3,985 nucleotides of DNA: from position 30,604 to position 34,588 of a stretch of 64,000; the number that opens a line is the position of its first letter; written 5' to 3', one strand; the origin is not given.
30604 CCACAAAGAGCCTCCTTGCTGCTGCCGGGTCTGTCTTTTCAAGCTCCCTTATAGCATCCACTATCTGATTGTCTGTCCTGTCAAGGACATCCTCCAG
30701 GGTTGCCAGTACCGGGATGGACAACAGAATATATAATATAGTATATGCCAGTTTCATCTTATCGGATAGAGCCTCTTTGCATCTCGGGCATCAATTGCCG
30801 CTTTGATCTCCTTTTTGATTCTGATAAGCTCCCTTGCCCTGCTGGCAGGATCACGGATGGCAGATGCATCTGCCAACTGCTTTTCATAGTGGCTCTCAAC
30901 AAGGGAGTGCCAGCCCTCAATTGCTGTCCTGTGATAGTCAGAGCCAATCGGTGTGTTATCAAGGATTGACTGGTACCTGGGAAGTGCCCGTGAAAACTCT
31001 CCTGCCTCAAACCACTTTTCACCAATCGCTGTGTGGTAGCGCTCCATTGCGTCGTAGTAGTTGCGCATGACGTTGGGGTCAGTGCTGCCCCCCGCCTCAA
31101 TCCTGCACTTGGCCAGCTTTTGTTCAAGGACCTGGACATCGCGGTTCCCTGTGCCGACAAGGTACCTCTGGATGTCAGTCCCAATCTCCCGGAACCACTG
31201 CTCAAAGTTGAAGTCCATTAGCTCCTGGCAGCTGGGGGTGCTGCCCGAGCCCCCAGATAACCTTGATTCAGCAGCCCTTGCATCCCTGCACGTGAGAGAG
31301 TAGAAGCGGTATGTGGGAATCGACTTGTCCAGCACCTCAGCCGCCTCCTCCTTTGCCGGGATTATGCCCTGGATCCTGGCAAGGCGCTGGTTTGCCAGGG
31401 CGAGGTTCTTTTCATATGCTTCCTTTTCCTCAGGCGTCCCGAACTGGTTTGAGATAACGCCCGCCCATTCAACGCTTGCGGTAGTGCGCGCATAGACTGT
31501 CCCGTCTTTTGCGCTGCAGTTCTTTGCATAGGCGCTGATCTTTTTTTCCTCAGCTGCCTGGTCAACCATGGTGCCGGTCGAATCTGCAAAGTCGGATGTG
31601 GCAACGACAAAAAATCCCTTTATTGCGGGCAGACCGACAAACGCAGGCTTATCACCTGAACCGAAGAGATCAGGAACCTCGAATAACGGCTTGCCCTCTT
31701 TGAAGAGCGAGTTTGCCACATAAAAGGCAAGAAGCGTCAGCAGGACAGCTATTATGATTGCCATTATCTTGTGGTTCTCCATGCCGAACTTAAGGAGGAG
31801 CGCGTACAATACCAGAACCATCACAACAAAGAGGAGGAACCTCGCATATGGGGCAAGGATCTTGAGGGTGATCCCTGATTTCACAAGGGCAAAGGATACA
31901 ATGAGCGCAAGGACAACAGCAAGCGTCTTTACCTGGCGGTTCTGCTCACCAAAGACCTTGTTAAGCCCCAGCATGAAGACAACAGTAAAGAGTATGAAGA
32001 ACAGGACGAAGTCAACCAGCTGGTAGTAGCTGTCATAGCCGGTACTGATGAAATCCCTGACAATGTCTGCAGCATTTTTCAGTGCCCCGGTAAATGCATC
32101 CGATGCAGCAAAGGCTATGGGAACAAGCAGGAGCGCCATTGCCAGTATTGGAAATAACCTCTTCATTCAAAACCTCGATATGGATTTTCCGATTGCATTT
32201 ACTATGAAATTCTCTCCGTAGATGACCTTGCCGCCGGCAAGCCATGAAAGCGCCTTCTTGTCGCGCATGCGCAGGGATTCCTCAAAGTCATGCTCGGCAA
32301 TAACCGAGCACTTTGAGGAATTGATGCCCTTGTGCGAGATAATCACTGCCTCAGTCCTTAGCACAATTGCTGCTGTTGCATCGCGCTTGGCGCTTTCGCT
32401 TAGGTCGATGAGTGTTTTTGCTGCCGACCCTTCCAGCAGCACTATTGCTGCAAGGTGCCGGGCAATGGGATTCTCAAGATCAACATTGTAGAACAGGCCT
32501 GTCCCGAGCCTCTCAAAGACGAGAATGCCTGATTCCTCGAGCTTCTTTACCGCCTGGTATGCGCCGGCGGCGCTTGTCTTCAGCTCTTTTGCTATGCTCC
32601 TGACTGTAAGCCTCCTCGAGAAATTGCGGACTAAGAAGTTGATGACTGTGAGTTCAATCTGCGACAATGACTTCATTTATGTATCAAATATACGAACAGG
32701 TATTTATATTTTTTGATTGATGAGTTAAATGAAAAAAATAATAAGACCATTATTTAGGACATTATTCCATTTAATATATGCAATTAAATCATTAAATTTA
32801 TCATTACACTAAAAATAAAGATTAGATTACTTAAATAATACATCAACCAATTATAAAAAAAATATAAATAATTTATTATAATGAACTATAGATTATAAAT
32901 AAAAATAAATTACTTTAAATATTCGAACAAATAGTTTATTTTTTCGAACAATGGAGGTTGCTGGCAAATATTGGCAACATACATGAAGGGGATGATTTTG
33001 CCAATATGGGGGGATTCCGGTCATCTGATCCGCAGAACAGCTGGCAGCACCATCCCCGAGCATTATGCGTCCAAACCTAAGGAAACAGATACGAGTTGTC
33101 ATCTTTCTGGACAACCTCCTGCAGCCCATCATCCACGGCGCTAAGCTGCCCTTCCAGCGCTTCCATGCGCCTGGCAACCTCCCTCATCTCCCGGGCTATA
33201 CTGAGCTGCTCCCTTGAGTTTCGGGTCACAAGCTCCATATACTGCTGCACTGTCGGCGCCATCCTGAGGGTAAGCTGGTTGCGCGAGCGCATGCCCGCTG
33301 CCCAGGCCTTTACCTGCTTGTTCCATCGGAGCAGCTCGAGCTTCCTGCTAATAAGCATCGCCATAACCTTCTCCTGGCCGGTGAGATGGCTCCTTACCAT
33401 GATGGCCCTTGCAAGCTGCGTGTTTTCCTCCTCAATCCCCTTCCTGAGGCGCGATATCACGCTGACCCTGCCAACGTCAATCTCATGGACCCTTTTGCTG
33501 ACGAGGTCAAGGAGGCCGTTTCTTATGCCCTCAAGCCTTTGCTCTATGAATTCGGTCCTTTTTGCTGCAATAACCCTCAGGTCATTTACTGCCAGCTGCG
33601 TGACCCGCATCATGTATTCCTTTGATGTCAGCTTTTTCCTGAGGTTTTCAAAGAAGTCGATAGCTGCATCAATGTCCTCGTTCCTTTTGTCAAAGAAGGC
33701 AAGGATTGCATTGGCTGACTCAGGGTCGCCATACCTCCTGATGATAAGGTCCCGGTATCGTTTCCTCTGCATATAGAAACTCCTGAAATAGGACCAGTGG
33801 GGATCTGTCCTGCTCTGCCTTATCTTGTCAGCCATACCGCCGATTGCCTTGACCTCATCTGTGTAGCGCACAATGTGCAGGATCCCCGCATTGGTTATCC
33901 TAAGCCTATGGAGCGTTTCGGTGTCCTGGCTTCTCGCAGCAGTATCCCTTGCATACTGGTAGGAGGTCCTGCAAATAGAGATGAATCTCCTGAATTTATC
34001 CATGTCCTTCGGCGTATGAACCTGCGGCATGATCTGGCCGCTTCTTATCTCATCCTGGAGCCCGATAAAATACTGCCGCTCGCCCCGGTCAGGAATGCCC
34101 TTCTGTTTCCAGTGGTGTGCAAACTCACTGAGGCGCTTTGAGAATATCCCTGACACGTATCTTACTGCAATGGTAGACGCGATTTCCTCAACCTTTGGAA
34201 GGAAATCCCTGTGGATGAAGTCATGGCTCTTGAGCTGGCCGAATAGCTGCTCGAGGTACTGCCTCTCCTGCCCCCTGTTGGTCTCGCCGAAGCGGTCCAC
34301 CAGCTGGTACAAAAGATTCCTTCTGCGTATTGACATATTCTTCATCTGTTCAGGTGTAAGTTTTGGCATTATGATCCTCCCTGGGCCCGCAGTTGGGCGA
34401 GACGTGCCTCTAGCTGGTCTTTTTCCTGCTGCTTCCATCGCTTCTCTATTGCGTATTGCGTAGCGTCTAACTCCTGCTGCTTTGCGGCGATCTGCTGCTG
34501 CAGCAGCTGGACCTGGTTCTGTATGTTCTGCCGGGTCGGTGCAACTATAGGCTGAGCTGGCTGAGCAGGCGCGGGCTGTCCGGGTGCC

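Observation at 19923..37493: Fourteen co-directional, translationally coupled genes for an Arch_ATPase plus orphan secreted, bitopic, polytopic and helical cytoplasmic proteins: candidate undescribed trans-envelope apparatus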

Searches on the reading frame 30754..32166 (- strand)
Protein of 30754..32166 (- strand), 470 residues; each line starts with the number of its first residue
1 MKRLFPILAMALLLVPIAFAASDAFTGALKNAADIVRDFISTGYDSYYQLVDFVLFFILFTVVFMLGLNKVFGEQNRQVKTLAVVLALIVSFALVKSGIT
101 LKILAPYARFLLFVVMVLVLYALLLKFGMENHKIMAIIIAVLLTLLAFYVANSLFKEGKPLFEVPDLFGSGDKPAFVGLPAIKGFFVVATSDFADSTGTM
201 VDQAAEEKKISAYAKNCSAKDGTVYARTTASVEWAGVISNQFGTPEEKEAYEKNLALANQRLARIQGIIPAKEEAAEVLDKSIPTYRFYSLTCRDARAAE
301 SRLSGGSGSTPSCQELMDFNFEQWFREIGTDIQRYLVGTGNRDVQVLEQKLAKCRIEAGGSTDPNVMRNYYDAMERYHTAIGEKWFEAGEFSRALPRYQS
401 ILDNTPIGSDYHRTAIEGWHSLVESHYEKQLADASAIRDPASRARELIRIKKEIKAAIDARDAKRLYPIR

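Call 4: search_protein_families(library=pfam, max_evalue=0.1, proteins=[window:30754-32166:-])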
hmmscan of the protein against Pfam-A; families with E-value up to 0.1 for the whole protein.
window:30754-32166:- (470 aa): 1 family
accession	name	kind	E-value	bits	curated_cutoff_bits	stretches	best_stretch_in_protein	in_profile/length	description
PF14012.11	DUF4229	-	0.088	13.3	27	1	108-146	6-44/68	Protein of unknown function (DUF4229)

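Call 21: search_protein_families(library=ncbifam, max_evalue=0.01, proteins=[window:30754-32166:-])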
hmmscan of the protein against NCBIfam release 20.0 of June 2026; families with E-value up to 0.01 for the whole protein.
window:30754-32166:- (470 aa): 0 families

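Call 22: search_protein_families(library=phrogs, max_evalue=0.01, proteins=[window:30754-32166:-])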
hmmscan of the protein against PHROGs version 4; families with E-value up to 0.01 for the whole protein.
window:30754-32166:- (470 aa): 0 families

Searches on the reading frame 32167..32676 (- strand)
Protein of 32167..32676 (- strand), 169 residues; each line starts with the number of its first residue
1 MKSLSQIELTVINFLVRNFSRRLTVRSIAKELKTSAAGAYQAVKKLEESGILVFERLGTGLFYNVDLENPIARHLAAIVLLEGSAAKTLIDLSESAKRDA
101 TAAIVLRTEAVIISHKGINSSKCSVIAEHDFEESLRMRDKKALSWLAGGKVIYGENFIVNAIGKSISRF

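Call 4: search_protein_families(library=pfam, max_evalue=0.1, proteins=[window:32167-32676:-])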
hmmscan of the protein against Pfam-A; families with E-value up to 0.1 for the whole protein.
window:32167-32676:- (169 aa): 8 families
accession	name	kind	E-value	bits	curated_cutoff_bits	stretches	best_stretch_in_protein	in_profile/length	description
PF12802.13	MarR_2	-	2.3e-06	28.1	27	1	4-56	3-54/61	MarR family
PF13412.12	HTH_24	-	0.00022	21.2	21.9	1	21-52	16-47/48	Winged helix-turn-helix DNA-binding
PF08279.18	HTH_11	-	0.001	19.3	25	1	10-53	4-46/55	HTH domain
PF01978.25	TrmB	-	0.0033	17.7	25.6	1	6-55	8-55/68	Sugar-specific transcriptional regulator TrmB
PF01325.25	Fe_dep_repress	-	0.019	15.6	26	1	25-55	25-55/60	Iron dependent repressor, N-terminal DNA binding domain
PF12840.13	HTH_20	-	0.047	14.1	27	1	23-52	19-48/51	Helix-turn-helix domain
PF18607.7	HTH_54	-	0.07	13.8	32.3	0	5-60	10-64/92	ParA helix turn helix domain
PF05732.17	RepL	-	0.083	12.8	20.3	0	11-55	64-108/164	Firmicute plasmid replication protein (RepL)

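Call 21: search_protein_families(library=ncbifam, max_evalue=0.01, proteins=[window:32167-32676:-])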
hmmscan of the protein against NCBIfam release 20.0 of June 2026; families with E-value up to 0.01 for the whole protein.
window:32167-32676:- (169 aa): 3 families
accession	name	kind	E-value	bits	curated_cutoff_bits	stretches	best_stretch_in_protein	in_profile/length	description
NF038279.1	TF_CBS_SpxR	exception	0.0024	16.6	600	1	20-52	17-49/427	CBS-HotDog domain-containing transcription factor SpxR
NF033788.1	HTH_metalloreg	subfamily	0.003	17.3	55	1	10-68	15-71/77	metalloregulator ArsR/SmtB family transcription factor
TIGR01884.1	cas_HTH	subfamily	0.0089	15.4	60.2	0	3-52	139-186/202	CRISPR-associated CARF protein Csa3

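Call 22: search_protein_families(library=phrogs, max_evalue=0.01, proteins=[window:32167-32676:-])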
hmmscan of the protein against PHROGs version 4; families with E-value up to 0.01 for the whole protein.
window:32167-32676:- (169 aa): 0 families

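Call 44: find_related_loci(query=A1, collection=metagenome_contigs, flank=10000)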
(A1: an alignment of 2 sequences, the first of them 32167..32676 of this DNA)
Query A1 (169 aa) in metagenome_contigs; peptide patterns used: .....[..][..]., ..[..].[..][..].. (x = any residue, [..] = any of these).
600 stretches matched a pattern (row limit reached: there are more); 4 encode a relative of the query (tblastn E <= 1e-3); 4 distinct loci.
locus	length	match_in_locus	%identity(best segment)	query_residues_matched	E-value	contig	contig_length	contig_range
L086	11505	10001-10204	32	22-89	9e-7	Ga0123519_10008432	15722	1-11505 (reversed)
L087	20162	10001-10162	43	5-60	6e-6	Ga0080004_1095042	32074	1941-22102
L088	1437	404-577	36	3-66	8e-6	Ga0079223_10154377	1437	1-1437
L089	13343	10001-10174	36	3-66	1e-5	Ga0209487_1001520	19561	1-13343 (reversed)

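Call 81: search_protein_families(library=padloc, max_evalue=0.01, proteins=[window:32167-32676:-])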
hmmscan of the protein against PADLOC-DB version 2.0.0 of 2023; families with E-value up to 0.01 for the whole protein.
window:32167-32676:- (169 aa): 8 families
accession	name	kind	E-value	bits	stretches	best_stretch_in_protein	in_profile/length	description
PDLC04368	PDC-M05A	-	1e-06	26.7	1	6-105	13-112/201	-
PDLC01438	Csa3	-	0.00036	18.7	1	8-110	150-239/305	"CAS-I,CAS-II,CAS-III,CAS-IV,CAS-V,CAS-VI; associated_signaling"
PDLC01434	CasR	-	0.00042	18.2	1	4-52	126-171/191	"CAS-I,CAS-II,CAS-III,CAS-IV,CAS-V,CAS-VI; associated_signaling"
PDLC01268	CasR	-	0.00062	17.8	1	4-53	122-168/179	"CAS-I,CAS-II,CAS-III,CAS-IV,CAS-V,CAS-VI; associated_signaling"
PDLC01879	CARF3--CARF_TM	-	0.00078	17.1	1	3-54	153-202/222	-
PDLC01044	Csa3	-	0.003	15.5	1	16-53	143-180/194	Type I-A associated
PDLC02267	AbiEi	-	0.0036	14.8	1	4-76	2-74/252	AbiEi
PDLC03963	SoFic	-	0.0057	14.1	1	5-57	292-340/361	-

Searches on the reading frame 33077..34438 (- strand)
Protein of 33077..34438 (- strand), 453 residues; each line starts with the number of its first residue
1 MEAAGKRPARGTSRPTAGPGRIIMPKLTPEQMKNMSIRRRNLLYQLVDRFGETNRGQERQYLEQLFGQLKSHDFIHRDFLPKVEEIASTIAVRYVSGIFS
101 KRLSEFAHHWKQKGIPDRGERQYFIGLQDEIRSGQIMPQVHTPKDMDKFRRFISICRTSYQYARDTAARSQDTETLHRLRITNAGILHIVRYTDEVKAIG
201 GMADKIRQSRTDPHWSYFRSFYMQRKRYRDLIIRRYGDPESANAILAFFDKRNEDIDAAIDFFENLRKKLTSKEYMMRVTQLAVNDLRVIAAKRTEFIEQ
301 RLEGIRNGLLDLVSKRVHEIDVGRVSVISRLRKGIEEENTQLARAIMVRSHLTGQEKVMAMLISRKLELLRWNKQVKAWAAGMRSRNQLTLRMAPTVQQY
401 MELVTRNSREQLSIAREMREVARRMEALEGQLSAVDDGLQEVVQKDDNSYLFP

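Call 4: search_protein_families(library=pfam, max_evalue=0.1, proteins=[window:33077-34438:-])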
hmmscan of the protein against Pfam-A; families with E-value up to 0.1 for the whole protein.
window:33077-34438:- (453 aa): 1 family
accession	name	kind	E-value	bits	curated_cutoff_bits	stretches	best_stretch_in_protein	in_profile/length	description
PF06657.18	Cep57_MT_bd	-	0.0076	17.1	31.3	1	388-437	26-76/77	Centrosome microtubule-binding domain of Cep57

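Call 21: search_protein_families(library=ncbifam, max_evalue=0.01, proteins=[window:33077-34438:-])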
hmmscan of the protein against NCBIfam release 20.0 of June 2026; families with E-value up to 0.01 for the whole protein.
window:33077-34438:- (453 aa): 0 families

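Call 22: search_protein_families(library=phrogs, max_evalue=0.01, proteins=[window:33077-34438:-])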
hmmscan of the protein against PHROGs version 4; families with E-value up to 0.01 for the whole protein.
window:33077-34438:- (453 aa): 1 family
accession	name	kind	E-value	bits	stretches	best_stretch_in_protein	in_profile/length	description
phrog_5211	-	unknown function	0.00046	21.4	0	385-441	5-61/112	-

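Call 81: search_protein_families(library=padloc, max_evalue=0.01, proteins=[window:33077-34438:-])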
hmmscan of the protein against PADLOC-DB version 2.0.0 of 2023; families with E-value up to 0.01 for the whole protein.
window:33077-34438:- (453 aa): 0 families

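Call 94: search_solved_structures(query=A4, max_evalue=1)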
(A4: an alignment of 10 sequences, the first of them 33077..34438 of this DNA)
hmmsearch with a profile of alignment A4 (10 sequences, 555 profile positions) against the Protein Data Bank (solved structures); distinct sequences matched with E-value up to 1: 24.
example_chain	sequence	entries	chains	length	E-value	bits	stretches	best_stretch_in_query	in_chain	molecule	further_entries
6pts_A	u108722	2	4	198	0.0023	20.1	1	302-427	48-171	Apolipoprotein A-I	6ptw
2msc_A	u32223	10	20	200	0.0023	20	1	302-427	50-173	Apolipoprotein A-I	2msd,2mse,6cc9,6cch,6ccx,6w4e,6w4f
4v6m_A0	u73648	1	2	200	0.0023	20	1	302-427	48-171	Apolipoprotein A-I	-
1av1_A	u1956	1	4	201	0.0025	19.9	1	302-427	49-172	APOLIPOPROTEIN A-I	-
7kjr_C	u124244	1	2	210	0.0029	19.7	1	302-427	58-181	Apolipoprotein A-I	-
8eqs_C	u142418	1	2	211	0.0029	19.7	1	302-427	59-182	Apolipoprotein A-I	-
3k2s_A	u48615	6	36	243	0.0043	19.1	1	302-427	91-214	Apolipoprotein A-I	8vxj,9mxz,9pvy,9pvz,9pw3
6clz_B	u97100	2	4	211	0.0048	19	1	268-427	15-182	Apolipoprotein A-I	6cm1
7wxz_A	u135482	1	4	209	0.012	17.7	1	327-502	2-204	Spike protein S2'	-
6kos_A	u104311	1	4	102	0.04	15.9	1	332-417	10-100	SUWA (Super WA20)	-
1wyy_A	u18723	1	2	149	0.12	14.3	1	326-418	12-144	E2 Glycoprotein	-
3s84_A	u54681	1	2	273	0.23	13.4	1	289-453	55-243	Apolipoprotein A-IV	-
7wnl_A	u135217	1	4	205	0.29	13.1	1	94-177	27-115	Superoxide dismutase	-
7wnk_A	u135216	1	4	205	0.3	13.1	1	94-177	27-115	Superoxide dismutase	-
8ek4_A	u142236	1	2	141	0.32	13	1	288-405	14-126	Ice-binding protein TIP-99a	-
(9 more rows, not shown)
